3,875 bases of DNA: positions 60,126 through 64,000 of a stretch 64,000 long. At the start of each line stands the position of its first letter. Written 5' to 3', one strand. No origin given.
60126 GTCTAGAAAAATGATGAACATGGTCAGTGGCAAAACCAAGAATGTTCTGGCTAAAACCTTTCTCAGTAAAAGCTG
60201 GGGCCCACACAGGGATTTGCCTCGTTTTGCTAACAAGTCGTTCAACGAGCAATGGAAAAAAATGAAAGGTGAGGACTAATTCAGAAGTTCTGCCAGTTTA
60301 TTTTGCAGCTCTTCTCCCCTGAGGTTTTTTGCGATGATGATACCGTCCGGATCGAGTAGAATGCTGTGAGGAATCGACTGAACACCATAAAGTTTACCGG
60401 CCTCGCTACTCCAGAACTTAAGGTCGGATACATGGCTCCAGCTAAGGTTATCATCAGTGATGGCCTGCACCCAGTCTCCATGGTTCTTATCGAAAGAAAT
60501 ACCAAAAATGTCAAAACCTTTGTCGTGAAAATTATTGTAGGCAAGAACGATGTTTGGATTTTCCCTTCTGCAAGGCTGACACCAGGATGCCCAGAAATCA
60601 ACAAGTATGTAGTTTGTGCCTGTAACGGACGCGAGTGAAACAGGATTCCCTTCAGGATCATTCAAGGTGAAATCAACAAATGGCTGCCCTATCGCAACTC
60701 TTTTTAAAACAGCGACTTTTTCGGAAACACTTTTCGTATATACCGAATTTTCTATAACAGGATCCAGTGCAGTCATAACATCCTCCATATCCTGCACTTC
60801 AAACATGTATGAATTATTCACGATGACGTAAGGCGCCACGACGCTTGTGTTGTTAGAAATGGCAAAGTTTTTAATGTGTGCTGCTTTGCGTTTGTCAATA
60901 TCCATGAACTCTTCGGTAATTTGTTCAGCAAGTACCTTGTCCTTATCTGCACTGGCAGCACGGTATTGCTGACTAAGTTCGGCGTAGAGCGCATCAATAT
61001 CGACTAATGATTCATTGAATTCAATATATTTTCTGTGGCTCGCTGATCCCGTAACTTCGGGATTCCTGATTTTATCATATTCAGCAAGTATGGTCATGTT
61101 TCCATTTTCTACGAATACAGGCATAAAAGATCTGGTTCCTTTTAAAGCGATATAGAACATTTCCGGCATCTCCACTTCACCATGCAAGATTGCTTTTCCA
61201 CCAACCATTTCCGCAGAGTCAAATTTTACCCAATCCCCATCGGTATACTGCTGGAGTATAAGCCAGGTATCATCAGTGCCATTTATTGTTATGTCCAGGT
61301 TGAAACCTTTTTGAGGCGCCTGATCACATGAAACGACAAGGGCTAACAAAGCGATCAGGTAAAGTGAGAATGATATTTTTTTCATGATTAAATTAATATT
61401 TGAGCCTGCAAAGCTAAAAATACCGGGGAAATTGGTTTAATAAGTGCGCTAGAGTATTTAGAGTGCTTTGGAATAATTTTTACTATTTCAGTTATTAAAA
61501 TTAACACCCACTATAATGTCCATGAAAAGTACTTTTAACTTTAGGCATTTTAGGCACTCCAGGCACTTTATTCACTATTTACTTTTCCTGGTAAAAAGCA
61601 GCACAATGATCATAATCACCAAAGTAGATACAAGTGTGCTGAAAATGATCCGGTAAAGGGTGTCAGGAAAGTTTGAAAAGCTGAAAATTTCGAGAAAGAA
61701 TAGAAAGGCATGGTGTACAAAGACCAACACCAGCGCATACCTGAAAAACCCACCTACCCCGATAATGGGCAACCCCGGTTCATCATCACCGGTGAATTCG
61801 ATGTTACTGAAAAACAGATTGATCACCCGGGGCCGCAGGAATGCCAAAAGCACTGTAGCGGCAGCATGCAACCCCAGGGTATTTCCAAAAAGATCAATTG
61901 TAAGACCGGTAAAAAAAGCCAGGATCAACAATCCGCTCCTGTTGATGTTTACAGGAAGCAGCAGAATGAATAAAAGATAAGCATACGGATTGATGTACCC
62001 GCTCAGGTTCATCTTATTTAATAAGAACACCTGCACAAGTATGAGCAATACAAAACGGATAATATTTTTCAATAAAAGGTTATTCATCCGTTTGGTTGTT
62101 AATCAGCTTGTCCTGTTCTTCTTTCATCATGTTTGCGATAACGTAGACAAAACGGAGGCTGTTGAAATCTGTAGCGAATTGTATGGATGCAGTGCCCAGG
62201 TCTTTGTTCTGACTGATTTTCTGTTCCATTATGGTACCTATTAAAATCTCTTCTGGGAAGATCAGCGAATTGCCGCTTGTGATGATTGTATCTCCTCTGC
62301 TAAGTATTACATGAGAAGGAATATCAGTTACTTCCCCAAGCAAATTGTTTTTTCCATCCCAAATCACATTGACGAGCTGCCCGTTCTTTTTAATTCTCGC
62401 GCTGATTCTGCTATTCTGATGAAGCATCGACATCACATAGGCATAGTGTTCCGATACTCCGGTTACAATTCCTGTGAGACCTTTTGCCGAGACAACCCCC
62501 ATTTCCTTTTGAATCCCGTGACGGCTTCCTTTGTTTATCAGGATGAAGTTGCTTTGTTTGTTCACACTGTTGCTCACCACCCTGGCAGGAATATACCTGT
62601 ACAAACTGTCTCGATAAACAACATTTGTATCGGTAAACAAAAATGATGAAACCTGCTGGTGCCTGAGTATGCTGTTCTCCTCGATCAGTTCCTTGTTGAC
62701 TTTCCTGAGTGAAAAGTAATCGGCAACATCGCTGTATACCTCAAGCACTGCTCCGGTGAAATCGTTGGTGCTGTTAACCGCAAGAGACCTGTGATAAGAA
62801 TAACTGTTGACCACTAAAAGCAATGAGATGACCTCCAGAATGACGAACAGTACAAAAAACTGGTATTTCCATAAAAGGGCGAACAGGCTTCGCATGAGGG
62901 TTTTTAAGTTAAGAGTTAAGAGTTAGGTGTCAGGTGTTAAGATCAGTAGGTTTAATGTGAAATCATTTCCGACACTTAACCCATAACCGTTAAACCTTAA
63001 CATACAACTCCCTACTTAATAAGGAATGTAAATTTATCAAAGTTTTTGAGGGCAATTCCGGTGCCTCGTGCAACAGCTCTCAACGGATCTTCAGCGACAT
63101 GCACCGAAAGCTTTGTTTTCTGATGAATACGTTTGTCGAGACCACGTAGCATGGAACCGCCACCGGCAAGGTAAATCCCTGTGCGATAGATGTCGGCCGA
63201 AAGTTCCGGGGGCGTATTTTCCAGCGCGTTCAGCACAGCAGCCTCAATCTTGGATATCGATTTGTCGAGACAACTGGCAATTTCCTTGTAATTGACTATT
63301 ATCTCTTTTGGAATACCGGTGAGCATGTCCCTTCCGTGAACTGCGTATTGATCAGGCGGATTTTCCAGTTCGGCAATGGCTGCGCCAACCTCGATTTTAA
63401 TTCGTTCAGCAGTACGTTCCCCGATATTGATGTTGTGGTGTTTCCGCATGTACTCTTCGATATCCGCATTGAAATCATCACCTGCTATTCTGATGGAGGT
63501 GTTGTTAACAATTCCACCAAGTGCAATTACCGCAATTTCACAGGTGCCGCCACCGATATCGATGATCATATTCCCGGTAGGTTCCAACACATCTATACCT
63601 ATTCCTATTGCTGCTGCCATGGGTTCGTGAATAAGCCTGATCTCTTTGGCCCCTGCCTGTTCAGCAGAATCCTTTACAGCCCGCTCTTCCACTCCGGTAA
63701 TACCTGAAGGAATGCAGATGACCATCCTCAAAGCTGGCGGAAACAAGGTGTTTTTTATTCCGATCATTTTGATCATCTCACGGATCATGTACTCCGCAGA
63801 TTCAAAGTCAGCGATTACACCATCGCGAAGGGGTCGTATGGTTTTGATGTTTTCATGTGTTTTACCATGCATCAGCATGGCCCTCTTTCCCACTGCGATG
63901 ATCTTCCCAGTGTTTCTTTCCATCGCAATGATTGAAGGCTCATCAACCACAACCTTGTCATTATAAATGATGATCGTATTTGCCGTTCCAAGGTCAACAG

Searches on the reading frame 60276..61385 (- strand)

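Call 66: search_protein_families(library=pfam, proteins=[window:60276-61385:-], max_evalue=0.00001)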
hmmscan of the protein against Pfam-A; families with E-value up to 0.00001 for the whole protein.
window:60276-61385:- (369 aa): 5 families
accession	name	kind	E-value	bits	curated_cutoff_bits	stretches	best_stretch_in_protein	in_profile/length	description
PF00578.27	AhpC-TSA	-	1.6e-18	67.2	26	1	232-351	1-122/124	AhpC/TSA family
PF14289.11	DUF4369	-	9e-17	61.9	25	1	28-120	1-91/91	Domain of unknown function (DUF4369)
PF13905.12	Thioredoxin_8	-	4.6e-16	59.4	27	1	258-349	2-93/94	Thioredoxin-like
PF08534.16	Redoxin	-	3.9e-15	56.3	26.6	1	233-359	3-137/148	Redoxin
PF00085.26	Thioredoxin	-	1.1e-06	29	23.5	0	258-301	19-61/103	Thioredoxin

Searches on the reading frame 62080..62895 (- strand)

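Call 66: search_protein_families(library=pfam, proteins=[window:62080-62895:-], max_evalue=0.00001)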
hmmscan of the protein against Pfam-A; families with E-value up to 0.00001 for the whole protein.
window:62080-62895:- (271 aa): 1 family
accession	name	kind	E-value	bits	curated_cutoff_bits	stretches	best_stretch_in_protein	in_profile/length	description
PF04085.20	MreC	-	1.1e-36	126.3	28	1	106-253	1-146/147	Rod shape-determining protein MreC, barrel core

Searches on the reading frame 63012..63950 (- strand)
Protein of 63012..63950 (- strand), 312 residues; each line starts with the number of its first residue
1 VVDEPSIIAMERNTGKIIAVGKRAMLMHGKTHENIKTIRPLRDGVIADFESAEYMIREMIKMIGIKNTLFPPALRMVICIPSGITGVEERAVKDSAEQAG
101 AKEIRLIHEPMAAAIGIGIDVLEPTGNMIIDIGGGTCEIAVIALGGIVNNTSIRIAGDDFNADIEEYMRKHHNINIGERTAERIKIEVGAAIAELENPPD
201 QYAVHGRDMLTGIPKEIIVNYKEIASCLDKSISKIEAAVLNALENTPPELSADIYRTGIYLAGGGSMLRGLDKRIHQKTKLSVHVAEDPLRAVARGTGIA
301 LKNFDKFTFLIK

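Call 66: search_protein_families(library=pfam, proteins=[window:63012-63950:-], max_evalue=0.00001)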
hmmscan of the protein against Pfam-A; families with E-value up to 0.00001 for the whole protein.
window:63012-63950:- (312 aa): 4 families
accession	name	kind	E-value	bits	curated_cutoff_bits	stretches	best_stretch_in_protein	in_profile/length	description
PF06723.19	MreB_Mbl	-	6.7e-117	390.4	27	1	2-306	24-324/327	MreB/Mbl protein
PF14450.12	FtsA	-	2e-13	51.2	31.8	1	129-288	2-112/127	Cell division protein FtsA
PF00012.26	HSP70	-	7.3e-13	48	20.6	1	75-298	135-369/599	Hsp70 protein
PF00022.25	Actin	-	6.5e-08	32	27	0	5-176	31-194/410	Actin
